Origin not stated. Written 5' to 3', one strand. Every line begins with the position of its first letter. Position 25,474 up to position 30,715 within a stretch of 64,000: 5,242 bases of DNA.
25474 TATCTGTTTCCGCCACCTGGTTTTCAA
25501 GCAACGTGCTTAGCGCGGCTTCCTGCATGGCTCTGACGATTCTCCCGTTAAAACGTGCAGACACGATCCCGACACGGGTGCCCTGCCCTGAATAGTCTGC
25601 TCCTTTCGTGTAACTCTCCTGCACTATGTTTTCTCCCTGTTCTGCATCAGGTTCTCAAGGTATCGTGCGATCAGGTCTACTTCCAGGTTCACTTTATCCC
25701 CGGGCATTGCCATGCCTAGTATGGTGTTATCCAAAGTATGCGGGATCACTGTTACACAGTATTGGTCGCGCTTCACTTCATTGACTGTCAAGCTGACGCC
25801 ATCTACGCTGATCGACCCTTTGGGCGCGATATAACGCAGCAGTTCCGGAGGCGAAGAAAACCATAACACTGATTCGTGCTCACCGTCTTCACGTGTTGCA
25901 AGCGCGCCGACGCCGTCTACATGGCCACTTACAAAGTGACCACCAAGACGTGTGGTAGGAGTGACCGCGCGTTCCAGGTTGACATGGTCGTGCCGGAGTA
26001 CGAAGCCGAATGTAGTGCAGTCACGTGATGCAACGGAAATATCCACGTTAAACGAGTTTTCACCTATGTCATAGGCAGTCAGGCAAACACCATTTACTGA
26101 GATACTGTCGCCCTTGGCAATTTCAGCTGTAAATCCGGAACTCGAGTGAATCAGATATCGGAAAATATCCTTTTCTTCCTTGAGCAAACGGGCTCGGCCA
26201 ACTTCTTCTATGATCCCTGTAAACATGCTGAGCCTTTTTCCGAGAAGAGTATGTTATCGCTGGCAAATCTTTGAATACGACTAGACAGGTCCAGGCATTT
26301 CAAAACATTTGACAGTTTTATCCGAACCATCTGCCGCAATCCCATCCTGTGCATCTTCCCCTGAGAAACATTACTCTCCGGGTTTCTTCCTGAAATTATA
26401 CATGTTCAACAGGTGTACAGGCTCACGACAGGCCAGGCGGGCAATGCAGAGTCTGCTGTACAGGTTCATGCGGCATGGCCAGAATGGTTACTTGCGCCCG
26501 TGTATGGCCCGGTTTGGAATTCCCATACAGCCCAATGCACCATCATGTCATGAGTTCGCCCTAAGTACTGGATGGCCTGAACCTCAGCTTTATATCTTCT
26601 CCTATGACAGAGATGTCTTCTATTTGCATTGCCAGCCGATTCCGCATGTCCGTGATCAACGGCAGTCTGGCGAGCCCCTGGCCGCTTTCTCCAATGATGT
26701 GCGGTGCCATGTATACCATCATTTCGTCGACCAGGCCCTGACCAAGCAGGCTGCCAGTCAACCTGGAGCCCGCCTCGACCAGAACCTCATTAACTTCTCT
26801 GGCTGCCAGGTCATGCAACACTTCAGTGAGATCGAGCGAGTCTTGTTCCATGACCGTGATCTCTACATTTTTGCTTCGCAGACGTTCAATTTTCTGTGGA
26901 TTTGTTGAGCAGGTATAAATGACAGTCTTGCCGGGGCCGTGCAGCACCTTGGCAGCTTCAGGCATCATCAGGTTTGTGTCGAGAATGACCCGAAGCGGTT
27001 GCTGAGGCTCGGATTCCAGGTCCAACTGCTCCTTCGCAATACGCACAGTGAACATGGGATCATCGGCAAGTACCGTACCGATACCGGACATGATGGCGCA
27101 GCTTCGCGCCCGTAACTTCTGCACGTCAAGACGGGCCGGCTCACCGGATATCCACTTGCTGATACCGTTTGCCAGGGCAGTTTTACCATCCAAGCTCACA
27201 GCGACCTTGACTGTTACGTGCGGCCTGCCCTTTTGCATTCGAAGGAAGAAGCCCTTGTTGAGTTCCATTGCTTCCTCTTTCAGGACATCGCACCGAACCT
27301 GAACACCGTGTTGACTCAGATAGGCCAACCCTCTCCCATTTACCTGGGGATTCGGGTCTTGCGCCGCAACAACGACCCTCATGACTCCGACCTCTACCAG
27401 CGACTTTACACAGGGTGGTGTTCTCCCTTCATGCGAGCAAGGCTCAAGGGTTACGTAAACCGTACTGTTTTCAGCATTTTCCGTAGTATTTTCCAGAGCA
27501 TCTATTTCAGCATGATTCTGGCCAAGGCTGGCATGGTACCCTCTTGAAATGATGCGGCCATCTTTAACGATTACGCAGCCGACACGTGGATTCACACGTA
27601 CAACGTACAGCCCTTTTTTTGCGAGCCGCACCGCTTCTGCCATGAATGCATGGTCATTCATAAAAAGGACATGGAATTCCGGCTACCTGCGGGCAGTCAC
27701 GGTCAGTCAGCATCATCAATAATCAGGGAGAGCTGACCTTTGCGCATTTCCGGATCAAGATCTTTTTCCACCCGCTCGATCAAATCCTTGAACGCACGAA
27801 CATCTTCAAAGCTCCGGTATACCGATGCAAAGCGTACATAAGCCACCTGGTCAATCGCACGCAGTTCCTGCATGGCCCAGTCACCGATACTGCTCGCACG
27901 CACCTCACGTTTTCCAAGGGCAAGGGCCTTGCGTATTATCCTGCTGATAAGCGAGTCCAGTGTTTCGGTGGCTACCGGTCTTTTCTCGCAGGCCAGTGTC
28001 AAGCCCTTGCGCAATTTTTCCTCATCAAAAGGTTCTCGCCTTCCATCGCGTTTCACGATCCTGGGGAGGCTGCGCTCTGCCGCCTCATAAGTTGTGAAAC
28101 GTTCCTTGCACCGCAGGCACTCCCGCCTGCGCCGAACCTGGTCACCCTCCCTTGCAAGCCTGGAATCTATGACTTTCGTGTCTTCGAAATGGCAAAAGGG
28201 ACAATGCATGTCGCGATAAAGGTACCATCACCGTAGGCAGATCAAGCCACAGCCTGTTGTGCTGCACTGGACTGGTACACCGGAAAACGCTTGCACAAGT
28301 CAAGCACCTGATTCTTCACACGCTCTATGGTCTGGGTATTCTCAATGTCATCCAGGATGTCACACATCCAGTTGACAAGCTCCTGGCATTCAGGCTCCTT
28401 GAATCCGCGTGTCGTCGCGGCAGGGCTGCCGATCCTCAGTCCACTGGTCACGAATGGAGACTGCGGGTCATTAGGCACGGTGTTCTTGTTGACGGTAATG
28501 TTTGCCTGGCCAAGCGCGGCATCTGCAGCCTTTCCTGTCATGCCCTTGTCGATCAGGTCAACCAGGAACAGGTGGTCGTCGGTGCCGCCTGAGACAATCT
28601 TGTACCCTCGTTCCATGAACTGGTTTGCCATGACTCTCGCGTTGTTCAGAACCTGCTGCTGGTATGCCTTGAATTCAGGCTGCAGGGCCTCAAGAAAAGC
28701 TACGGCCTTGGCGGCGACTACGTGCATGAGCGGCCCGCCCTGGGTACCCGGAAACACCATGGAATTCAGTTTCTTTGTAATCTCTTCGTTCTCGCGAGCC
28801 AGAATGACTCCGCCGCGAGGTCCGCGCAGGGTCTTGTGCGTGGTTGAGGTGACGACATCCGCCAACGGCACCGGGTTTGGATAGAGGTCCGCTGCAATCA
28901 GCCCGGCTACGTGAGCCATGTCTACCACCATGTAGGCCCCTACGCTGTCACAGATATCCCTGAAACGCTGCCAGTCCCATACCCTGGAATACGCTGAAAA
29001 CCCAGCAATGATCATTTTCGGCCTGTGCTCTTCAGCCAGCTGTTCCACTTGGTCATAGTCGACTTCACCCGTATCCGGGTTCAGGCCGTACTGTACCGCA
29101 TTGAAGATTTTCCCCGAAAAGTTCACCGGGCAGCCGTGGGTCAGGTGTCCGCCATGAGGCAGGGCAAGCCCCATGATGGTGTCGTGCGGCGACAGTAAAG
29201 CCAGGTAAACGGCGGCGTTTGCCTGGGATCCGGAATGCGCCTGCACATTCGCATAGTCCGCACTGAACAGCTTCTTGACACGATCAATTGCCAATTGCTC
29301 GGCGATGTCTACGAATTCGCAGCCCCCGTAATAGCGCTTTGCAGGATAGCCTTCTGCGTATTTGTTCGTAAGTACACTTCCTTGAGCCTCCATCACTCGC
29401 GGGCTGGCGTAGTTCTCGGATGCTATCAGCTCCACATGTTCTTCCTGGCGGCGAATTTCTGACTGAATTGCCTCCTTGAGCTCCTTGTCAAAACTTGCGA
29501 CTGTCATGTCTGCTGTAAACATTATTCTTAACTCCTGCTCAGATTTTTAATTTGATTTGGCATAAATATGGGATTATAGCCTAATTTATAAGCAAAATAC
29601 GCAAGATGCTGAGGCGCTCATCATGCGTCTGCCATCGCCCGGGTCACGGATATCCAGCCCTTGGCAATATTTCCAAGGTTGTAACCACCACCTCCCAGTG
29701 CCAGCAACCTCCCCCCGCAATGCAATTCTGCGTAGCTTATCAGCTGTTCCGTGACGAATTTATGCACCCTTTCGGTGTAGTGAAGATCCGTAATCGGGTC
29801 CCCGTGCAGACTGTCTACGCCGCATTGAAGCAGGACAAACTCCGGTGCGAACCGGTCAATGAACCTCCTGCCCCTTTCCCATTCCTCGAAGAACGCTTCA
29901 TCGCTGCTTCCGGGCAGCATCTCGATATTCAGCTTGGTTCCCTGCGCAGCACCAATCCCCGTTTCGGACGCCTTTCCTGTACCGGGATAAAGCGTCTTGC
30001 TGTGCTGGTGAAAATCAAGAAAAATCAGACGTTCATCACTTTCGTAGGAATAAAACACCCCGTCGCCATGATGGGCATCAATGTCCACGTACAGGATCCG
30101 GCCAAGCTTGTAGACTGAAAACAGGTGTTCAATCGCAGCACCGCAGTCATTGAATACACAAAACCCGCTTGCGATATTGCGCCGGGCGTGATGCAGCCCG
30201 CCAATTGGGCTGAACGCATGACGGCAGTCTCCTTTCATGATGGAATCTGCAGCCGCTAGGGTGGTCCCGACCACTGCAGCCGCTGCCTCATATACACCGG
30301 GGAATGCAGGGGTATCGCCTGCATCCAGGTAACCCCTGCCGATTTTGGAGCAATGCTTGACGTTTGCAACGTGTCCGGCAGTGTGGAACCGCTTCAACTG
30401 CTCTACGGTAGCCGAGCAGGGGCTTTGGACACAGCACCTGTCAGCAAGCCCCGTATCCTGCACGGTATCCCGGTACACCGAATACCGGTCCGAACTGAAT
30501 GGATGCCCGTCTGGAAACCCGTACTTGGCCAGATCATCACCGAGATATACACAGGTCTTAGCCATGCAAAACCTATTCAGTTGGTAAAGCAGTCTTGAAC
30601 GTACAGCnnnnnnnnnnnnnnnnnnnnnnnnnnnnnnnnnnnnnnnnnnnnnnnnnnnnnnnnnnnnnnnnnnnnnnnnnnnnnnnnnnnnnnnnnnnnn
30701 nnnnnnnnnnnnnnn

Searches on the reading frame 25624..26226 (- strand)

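Call 28: search_protein_families(library=pfam, proteins=[window:25624-26226:-], max_evalue=0.0001)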
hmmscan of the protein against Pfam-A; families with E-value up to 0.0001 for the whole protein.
window:25624-26226:- (200 aa): 1 family
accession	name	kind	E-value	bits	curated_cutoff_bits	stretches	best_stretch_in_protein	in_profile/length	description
PF00677.23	Lum_binding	-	3.1e-44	149.3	27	2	100-184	1-86/86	Lumazine binding domain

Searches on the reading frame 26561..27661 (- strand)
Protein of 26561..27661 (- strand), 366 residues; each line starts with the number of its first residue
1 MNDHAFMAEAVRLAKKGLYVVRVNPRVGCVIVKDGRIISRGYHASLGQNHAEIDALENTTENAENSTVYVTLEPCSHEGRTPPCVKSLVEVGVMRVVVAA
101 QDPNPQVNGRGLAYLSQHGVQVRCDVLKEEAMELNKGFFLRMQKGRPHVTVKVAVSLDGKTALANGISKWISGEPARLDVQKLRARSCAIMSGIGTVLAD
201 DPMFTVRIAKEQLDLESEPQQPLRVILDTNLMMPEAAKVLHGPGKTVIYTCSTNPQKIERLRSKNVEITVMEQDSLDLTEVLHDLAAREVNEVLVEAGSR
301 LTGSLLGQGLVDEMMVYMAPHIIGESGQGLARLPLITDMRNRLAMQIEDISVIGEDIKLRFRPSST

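Call 28: search_protein_families(library=pfam, proteins=[window:26561-27661:-], max_evalue=0.0001)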
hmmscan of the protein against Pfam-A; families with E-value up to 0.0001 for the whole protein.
window:26561-27661:- (366 aa): 3 families
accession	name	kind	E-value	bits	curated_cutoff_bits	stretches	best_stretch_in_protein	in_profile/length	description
PF01872.23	RibD_C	-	8.5e-49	166.5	24.1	1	147-359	1-197/197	RibD C-terminal domain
PF00383.29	dCMP_cyt_deam_1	-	2.1e-18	66.5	25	1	2-99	3-101/102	Cytidine and deoxycytidylate deaminase zinc-binding region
PF14437.12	MafB19-deam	-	1.3e-12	48.3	27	1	1-141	1-140/142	MafB19-like deaminase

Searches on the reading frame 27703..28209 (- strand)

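Call 28: search_protein_families(library=pfam, proteins=[window:27703-28209:-], max_evalue=0.0001)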
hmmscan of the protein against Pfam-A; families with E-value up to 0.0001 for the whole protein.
window:27703-28209:- (168 aa): 2 families
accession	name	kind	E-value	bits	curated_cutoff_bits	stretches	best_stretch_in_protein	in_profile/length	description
PF03477.21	ATP-cone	-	6.1e-22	78.4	25.8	1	50-136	2-87/88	ATP cone domain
PF22811.2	Zn_ribbon_NrdR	-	2.4e-21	75.8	27.2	1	1-42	1-42/42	Transcriptional repressor NrdR-like, N-terminal domain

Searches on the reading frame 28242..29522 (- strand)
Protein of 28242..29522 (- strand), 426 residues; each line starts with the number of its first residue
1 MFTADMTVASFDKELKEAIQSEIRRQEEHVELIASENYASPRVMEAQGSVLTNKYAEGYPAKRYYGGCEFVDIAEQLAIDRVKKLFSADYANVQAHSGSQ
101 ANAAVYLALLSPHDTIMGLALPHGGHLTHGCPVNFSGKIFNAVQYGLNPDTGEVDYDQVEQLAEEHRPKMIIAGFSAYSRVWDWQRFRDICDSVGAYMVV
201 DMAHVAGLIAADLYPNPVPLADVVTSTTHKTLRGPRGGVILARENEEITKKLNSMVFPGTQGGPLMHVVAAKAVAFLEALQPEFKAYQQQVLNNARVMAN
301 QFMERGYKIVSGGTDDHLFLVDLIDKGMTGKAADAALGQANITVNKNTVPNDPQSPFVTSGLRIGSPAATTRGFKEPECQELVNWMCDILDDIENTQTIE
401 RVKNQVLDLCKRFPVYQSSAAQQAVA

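Call 29: search_protein_families(library=pfam, proteins=[window:28242-29522:-], max_evalue=0.0001)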
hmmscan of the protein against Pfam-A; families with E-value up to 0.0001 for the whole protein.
window:28242-29522:- (426 aa): 2 families
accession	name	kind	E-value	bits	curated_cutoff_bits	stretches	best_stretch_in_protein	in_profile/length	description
PF00464.25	SHMT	-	4e-176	585.9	27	1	9-386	2-399/399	Serine hydroxymethyltransferase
PF00155.27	Aminotran_1_2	-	2.2e-09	37.4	19.7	1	84-371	53-350/361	Aminotransferase class I and II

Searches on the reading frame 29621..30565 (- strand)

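Call 29: search_protein_families(library=pfam, proteins=[window:29621-30565:-], max_evalue=0.0001)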
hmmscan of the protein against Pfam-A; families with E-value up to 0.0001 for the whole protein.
window:29621-30565:- (314 aa): 1 family
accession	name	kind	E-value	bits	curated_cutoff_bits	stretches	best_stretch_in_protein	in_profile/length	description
PF00850.24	Hist_deacetyl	-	6.8e-77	259.2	27.9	1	21-311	1-298/298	Histone deacetylase domain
